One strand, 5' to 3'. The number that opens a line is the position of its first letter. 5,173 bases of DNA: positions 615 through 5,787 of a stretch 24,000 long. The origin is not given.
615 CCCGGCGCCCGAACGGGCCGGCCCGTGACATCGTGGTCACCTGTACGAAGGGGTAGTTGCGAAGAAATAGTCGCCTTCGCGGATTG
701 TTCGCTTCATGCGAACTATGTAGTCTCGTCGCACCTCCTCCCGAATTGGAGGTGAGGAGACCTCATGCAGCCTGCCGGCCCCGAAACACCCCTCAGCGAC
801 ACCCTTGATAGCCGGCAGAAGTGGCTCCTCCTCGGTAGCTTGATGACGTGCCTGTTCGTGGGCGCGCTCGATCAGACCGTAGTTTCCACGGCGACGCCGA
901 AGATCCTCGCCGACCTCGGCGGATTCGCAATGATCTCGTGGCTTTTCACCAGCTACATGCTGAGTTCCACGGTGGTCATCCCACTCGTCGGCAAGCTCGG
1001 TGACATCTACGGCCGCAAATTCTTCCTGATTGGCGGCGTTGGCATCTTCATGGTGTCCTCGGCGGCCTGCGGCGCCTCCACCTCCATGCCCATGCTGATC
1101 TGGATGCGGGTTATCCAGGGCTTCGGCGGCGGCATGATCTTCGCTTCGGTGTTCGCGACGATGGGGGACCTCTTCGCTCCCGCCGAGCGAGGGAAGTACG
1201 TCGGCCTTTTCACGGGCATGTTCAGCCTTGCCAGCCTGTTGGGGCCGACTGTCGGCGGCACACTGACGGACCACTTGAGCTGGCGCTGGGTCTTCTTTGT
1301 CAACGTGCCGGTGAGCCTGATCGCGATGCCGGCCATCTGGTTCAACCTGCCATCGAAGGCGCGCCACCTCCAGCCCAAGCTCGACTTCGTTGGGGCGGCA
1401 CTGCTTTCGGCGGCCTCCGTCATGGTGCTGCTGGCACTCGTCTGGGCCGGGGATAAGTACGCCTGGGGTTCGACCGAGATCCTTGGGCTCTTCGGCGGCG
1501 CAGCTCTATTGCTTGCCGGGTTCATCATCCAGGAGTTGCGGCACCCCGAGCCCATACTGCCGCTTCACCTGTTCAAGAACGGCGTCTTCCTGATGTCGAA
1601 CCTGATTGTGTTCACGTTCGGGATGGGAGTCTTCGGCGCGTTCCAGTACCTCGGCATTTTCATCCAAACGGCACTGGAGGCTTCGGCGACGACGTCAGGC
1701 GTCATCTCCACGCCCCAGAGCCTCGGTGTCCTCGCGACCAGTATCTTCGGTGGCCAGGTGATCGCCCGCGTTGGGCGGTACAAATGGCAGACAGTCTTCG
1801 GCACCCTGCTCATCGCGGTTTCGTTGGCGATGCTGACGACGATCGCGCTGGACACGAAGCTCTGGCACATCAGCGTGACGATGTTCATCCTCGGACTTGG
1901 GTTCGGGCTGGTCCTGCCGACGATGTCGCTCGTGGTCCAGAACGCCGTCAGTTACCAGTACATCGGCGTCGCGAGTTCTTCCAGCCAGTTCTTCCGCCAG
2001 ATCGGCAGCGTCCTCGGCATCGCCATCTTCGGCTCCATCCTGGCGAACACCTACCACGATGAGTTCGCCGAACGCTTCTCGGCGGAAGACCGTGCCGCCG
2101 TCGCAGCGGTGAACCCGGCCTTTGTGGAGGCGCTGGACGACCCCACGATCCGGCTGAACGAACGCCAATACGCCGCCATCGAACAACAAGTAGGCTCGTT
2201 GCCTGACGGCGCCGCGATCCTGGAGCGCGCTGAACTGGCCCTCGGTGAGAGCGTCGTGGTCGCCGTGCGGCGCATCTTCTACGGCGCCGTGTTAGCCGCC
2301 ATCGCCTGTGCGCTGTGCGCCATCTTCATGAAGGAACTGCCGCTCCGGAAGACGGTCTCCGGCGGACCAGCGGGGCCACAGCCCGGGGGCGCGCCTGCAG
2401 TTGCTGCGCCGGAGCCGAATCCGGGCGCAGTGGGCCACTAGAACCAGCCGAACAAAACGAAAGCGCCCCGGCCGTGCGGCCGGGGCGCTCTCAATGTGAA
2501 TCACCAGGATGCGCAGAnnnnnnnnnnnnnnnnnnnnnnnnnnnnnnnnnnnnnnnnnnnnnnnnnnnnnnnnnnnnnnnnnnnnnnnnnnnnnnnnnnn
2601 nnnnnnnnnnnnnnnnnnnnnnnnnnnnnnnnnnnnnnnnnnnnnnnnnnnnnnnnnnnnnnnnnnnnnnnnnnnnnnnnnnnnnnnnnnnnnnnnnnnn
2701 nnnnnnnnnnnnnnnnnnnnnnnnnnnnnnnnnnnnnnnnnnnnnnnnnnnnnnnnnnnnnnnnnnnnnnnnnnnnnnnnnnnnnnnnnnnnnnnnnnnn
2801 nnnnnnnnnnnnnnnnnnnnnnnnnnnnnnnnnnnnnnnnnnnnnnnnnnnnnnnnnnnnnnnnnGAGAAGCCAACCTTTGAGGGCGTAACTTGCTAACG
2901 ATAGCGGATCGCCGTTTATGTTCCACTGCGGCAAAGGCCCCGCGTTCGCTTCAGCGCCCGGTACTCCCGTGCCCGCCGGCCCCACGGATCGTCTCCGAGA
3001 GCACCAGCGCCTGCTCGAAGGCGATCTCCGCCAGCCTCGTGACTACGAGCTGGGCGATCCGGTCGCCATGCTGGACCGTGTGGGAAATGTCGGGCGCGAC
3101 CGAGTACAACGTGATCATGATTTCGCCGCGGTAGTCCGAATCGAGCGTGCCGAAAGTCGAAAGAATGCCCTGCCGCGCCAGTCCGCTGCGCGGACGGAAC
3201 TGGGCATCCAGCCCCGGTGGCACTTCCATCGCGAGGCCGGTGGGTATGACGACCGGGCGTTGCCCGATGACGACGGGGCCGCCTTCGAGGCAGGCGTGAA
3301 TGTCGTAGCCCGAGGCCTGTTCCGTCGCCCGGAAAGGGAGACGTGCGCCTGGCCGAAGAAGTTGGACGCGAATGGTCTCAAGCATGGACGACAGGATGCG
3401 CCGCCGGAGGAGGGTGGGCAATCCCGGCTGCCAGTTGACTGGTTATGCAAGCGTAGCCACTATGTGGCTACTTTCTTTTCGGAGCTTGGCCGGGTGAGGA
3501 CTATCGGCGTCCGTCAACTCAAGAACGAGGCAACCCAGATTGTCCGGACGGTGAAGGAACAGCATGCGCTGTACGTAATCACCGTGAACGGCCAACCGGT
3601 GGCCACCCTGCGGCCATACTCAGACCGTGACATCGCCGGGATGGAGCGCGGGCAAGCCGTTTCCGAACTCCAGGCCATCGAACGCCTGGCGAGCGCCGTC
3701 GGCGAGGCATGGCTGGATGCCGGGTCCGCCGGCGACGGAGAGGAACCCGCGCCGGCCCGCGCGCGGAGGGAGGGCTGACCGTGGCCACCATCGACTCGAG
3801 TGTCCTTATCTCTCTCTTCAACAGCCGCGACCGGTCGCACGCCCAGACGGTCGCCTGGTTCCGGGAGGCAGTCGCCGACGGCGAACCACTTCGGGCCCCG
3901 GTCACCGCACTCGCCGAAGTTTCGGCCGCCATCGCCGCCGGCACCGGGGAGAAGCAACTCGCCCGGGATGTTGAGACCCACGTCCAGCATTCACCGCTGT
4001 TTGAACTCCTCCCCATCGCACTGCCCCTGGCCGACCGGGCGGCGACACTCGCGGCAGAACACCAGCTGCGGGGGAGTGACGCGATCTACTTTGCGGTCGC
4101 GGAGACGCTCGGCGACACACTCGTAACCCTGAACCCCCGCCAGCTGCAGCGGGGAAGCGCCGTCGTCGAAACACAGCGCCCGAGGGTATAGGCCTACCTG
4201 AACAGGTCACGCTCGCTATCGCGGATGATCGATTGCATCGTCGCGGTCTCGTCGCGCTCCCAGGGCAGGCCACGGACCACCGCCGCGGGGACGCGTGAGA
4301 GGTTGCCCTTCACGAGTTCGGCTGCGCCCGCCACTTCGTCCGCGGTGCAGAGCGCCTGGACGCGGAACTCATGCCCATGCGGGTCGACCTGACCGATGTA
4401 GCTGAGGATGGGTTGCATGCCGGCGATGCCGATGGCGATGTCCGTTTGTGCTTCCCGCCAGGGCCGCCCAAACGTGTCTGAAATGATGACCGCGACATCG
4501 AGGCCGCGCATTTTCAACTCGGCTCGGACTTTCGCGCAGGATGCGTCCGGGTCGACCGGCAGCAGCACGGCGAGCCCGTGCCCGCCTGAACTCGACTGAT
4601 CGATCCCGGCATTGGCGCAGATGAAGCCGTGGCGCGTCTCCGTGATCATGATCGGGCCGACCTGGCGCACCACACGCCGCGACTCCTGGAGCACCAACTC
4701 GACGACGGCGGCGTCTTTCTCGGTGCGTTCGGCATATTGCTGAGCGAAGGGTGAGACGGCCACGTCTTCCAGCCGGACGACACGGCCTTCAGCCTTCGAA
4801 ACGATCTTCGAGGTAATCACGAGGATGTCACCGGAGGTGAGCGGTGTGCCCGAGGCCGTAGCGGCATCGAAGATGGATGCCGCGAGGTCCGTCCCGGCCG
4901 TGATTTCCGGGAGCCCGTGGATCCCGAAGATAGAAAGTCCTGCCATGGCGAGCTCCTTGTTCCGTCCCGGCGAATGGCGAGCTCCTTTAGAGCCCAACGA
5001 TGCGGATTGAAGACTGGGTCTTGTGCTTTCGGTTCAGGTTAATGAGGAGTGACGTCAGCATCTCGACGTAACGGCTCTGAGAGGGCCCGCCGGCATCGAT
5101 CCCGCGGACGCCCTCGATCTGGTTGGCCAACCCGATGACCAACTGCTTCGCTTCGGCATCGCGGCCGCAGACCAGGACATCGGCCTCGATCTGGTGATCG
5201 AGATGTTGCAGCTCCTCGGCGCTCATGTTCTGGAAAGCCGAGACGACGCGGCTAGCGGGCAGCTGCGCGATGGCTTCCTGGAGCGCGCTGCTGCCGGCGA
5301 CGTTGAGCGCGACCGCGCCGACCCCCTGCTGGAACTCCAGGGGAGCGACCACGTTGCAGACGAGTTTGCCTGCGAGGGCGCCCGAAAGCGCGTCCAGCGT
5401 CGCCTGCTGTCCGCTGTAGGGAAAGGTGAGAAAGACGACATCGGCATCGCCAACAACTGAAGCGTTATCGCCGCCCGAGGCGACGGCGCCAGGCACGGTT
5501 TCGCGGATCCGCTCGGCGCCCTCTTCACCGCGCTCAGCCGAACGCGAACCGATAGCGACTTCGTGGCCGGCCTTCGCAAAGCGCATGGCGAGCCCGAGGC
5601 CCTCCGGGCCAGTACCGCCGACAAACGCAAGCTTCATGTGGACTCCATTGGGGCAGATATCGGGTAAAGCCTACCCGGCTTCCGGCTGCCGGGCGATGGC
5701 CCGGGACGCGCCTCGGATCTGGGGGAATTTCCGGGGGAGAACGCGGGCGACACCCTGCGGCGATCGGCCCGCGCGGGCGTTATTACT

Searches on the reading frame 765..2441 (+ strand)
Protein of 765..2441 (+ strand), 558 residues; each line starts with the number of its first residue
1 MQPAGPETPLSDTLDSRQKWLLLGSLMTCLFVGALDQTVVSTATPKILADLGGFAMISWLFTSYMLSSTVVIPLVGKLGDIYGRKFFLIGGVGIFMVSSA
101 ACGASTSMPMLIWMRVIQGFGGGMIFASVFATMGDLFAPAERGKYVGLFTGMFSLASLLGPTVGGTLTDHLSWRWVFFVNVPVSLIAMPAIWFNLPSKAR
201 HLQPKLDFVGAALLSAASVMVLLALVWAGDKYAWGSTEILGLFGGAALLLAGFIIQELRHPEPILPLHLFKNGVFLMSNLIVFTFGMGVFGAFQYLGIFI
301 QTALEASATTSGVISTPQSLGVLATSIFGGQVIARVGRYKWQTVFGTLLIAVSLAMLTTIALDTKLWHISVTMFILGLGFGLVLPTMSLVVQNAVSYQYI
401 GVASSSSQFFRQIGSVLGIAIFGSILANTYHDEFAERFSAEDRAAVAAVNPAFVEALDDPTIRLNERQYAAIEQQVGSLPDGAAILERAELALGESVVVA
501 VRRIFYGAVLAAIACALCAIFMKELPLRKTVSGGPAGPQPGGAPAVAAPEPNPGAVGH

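Call 8: search_protein_families(library=pfam, proteins=[window:765-2441:+], max_evalue=0.01)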
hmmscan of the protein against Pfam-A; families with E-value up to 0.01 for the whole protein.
window:765-2441:+ (558 aa): 4 families
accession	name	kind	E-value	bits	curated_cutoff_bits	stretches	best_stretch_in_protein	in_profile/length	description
PF07690.21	MFS_1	-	1.9e-54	185.3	33.4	1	26-418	1-346/347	Major Facilitator Superfamily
PF06609.19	TRI12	-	5.5e-22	78.4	23.2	1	41-446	64-485/599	Fungal trichothecene efflux pump (TRI12)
PF00083.30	Sugar_tr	-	1.8e-14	53.9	22.3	2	57-193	48-190/452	Sugar (and other) transporter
PF05977.19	MFS_3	-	0.00015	20.8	27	1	300-427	36-164/524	Transmembrane secretion effector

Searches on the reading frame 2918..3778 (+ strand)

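Call 8: search_protein_families(library=pfam, proteins=[window:2918-3778:+], max_evalue=0.01)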
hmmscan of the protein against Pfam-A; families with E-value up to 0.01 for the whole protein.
window:2918-3778:+ (286 aa): 1 family
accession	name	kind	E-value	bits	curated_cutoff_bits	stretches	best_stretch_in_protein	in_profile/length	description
PF02604.26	PhdYeFM_antitox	-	0.0001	22.4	29.8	1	195-236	3-44/74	Antitoxin Phd_YefM, type II toxin-antitoxin system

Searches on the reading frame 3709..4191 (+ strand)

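Call 8: search_protein_families(library=pfam, proteins=[window:3709-4191:+], max_evalue=0.01)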
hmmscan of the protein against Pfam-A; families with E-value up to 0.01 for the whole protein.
window:3709-4191:+ (160 aa): 1 family
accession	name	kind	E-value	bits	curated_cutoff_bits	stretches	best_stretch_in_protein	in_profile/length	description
PF01850.27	PIN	-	4.5e-14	53.5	23.6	1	28-145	3-114/120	PIN domain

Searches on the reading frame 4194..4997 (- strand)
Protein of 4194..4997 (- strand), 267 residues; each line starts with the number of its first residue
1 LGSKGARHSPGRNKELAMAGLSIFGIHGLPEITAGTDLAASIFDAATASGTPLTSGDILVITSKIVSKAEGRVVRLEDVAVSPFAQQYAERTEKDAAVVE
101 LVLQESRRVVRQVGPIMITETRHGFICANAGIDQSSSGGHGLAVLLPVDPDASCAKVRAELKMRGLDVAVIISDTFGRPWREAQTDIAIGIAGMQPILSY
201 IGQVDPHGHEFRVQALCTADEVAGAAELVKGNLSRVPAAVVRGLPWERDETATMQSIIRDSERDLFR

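Call 8: search_protein_families(library=pfam, proteins=[window:4194-4997:-], max_evalue=0.01)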
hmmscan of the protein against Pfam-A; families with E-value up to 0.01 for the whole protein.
window:4194-4997:- (267 aa): 1 family
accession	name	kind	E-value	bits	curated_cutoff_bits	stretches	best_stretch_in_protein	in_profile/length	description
PF01996.21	F420_ligase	-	5.7e-64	216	25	1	29-243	4-218/218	F420-0:Gamma-glutamyl ligase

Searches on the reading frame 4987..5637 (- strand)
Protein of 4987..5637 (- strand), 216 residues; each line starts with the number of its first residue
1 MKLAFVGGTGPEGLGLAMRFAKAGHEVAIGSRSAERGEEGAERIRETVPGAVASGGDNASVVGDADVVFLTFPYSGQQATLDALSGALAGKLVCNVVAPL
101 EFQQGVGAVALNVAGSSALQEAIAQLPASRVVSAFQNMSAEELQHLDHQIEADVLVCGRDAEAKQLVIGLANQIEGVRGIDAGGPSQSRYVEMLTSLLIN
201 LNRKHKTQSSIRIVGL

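Call 8: search_protein_families(library=pfam, proteins=[window:4987-5637:-], max_evalue=0.01)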
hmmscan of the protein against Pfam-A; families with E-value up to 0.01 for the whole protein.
window:4987-5637:- (216 aa): 1 family
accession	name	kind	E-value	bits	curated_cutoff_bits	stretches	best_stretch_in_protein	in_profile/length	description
PF03807.23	F420_oxidored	-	2.2e-13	51.1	21.6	1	2-99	1-94/94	NADP oxidoreductase coenzyme F420-dependent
